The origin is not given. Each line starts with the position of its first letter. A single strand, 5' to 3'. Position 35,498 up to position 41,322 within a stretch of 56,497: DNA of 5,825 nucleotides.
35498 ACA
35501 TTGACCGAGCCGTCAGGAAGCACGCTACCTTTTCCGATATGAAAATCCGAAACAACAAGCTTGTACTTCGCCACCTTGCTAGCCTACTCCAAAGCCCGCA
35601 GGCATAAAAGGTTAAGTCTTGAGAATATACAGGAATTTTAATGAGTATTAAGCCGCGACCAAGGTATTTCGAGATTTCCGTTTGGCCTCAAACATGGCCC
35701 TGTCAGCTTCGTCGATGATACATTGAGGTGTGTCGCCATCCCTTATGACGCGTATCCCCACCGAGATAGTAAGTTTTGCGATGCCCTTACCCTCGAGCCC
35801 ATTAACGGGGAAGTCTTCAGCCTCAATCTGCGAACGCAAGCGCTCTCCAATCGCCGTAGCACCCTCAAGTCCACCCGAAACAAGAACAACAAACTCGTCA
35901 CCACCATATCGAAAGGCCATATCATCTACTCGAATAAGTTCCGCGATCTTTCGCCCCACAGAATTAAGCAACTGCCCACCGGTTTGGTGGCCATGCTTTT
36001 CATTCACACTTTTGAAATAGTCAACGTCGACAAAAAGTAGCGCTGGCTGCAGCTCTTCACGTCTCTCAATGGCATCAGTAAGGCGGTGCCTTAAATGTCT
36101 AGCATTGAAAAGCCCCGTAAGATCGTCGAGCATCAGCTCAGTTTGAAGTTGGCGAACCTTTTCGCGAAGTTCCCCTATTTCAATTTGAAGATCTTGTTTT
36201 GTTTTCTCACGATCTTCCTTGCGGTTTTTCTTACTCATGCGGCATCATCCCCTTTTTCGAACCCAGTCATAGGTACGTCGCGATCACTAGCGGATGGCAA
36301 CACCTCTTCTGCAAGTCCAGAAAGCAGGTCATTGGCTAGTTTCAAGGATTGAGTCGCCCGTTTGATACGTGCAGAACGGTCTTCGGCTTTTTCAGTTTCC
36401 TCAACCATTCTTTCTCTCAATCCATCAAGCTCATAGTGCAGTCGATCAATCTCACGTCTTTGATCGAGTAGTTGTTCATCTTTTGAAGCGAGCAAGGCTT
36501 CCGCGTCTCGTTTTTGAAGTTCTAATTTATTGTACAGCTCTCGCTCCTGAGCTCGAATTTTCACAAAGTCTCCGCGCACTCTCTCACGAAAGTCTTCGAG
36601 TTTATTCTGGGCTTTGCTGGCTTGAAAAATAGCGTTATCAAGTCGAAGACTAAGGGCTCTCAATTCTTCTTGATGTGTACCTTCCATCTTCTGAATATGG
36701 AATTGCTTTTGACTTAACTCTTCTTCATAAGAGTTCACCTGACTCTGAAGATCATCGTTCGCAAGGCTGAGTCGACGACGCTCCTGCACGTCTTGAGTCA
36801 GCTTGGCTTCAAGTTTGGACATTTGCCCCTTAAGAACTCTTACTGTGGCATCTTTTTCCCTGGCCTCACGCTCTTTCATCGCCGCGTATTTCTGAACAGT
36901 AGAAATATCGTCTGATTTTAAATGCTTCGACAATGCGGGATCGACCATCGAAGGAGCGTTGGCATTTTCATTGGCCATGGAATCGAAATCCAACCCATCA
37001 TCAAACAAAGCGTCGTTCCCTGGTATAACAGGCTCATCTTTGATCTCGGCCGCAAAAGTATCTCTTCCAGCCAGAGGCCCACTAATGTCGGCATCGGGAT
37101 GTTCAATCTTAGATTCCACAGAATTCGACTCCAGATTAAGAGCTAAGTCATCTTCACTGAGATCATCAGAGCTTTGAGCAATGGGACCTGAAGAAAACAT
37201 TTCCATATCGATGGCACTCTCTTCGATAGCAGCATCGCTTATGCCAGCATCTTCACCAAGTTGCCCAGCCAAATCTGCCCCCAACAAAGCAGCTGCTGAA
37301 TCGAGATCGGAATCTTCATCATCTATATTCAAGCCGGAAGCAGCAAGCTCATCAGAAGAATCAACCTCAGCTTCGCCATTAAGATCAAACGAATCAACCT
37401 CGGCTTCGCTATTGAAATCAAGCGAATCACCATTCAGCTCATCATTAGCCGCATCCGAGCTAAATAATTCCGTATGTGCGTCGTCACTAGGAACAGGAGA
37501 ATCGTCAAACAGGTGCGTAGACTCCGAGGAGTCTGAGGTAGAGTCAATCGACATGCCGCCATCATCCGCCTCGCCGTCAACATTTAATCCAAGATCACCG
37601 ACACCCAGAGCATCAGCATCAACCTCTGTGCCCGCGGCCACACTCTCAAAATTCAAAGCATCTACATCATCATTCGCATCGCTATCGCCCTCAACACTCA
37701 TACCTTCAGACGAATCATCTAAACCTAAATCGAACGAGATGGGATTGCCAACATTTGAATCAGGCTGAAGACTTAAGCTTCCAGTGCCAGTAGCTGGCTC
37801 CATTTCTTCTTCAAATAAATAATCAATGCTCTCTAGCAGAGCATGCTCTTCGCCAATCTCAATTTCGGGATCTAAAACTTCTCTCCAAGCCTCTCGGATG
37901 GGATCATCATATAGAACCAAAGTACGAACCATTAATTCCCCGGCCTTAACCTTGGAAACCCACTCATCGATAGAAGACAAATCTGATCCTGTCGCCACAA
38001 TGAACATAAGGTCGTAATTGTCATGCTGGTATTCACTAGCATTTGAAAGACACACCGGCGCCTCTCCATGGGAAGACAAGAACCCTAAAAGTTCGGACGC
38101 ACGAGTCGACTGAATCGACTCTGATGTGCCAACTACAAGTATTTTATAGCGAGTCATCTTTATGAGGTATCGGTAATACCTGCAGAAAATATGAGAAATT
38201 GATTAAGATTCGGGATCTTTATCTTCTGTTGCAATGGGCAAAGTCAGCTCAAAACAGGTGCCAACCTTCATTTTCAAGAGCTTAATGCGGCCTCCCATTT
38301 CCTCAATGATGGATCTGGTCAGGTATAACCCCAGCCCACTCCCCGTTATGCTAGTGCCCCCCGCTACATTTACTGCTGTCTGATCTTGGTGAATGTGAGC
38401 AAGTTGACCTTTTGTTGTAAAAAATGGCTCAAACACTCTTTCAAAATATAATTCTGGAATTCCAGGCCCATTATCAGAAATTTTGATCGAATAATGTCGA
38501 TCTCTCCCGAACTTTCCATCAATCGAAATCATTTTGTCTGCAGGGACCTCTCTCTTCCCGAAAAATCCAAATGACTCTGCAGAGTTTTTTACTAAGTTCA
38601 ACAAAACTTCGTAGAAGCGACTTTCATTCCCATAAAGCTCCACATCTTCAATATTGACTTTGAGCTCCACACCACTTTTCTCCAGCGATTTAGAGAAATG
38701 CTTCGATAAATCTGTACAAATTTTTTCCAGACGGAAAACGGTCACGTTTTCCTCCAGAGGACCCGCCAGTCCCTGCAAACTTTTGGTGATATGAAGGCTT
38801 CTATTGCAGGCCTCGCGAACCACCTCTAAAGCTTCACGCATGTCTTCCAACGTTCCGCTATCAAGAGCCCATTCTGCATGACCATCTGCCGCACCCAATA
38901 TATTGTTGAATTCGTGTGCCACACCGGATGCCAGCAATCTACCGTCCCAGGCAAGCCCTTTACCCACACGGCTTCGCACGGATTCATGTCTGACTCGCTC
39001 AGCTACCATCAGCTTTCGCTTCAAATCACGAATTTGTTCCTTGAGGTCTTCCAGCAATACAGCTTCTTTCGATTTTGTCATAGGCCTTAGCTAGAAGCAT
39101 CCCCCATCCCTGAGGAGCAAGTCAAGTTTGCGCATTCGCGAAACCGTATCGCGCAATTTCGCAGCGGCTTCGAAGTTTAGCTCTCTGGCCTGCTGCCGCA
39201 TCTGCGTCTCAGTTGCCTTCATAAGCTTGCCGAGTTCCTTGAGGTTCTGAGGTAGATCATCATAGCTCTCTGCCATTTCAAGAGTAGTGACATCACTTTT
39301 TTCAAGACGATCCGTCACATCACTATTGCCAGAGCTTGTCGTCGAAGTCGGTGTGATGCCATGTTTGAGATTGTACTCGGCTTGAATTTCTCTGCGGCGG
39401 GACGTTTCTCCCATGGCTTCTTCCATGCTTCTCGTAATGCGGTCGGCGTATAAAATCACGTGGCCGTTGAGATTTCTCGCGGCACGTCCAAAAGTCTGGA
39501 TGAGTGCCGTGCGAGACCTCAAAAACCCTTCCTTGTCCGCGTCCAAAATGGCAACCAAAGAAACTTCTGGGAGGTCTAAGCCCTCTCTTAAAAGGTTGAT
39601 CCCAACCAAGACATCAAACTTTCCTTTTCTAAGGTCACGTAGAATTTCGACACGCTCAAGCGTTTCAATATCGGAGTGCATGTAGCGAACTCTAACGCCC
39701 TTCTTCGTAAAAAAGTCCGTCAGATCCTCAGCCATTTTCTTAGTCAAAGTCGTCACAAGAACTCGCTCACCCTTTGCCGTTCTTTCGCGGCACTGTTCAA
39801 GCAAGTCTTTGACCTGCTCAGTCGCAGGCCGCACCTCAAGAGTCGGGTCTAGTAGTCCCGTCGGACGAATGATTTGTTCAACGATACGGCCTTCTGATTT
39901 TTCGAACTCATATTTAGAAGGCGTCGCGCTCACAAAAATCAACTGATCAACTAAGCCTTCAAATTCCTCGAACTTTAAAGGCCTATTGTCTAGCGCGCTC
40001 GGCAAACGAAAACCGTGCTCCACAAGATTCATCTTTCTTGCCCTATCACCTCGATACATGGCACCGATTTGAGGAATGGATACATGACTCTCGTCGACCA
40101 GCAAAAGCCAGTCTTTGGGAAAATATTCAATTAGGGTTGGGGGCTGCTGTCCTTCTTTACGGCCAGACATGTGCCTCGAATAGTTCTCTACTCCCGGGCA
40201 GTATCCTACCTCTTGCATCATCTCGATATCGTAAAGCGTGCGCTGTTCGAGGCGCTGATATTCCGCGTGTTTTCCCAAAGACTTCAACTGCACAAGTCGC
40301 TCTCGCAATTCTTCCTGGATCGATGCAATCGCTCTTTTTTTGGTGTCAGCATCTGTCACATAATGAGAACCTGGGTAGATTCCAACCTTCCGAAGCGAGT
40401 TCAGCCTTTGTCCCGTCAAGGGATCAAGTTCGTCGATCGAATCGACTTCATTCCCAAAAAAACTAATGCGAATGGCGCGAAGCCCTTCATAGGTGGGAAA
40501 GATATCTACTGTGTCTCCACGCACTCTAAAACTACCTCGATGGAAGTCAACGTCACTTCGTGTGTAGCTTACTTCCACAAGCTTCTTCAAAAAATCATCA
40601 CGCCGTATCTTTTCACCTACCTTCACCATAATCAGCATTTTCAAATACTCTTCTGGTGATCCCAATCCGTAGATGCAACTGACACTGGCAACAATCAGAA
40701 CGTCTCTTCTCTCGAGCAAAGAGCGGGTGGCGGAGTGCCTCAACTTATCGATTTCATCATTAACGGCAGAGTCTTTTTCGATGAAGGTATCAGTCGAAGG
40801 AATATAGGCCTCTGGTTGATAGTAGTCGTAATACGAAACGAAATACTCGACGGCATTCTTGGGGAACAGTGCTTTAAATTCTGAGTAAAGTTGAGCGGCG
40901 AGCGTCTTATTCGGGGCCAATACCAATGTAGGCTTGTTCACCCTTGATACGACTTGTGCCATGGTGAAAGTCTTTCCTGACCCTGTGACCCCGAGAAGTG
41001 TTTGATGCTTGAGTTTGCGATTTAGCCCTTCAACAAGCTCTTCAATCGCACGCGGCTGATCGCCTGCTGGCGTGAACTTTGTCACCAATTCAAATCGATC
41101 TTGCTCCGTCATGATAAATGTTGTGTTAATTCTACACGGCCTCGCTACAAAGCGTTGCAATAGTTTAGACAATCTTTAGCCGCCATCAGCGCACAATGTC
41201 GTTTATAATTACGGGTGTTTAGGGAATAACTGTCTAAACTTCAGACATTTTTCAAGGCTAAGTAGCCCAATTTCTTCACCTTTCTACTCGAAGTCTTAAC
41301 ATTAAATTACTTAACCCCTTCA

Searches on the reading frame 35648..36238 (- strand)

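Call 95: search_protein_families(library=pfam, proteins=[window:35648-36238:-], max_evalue=0.001)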
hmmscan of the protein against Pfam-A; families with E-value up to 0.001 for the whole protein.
window:35648-36238:- (196 aa): 1 family
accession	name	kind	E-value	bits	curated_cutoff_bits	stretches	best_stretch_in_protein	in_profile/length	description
PF00990.26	GGDEF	-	2e-36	125.6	23.8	1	37-191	3-160/161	Diguanylate cyclase, GGDEF domain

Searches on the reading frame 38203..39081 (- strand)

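Call 95: search_protein_families(library=pfam, proteins=[window:38203-39081:-], max_evalue=0.001)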
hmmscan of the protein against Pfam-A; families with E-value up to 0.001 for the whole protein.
window:38203-39081:- (292 aa): 2 families
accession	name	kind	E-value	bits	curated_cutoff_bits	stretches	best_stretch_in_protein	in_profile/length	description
PF02518.31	HATPase_c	-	2.2e-18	67.2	26.4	1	151-284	1-110/111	Histidine kinase-, DNA gyrase B-, and HSP90-like ATPase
PF00512.31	HisKA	-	3.9e-06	27.3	26.9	1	49-102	4-57/66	His Kinase A (phospho-acceptor) domain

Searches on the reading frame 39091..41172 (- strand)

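Call 95: search_protein_families(library=pfam, proteins=[window:39091-41172:-], max_evalue=0.001)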
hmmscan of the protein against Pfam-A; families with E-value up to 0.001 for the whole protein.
window:39091-41172:- (693 aa): 7 families
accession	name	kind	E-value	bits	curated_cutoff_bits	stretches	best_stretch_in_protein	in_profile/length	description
PF17757.6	UvrB_inter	-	1.9e-33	114.9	22.9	1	182-271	2-91/91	UvrB interaction domain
PF00271.37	Helicase_C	-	7.8e-22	78.1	23.5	1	457-567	6-109/110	Helicase conserved C-terminal domain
PF12344.14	UvrB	-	2.5e-19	69.3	27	1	574-611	1-38/43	Ultra-violet resistance protein B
PF04851.21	ResIII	-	1.1e-12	48.6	22.5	1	35-109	4-83/164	Type III restriction enzyme, res subunit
PF00270.35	DEAD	-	2.9e-08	34.1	26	1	39-107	4-73/167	DEAD/DEAH box helicase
PF02151.25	UVR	-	2.4e-06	27.5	21.5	1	649-682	2-35/36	UvrB/uvrC motif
PF13604.12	AAA_30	-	0.00056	20.1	27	0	39-100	6-67/191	AAA domain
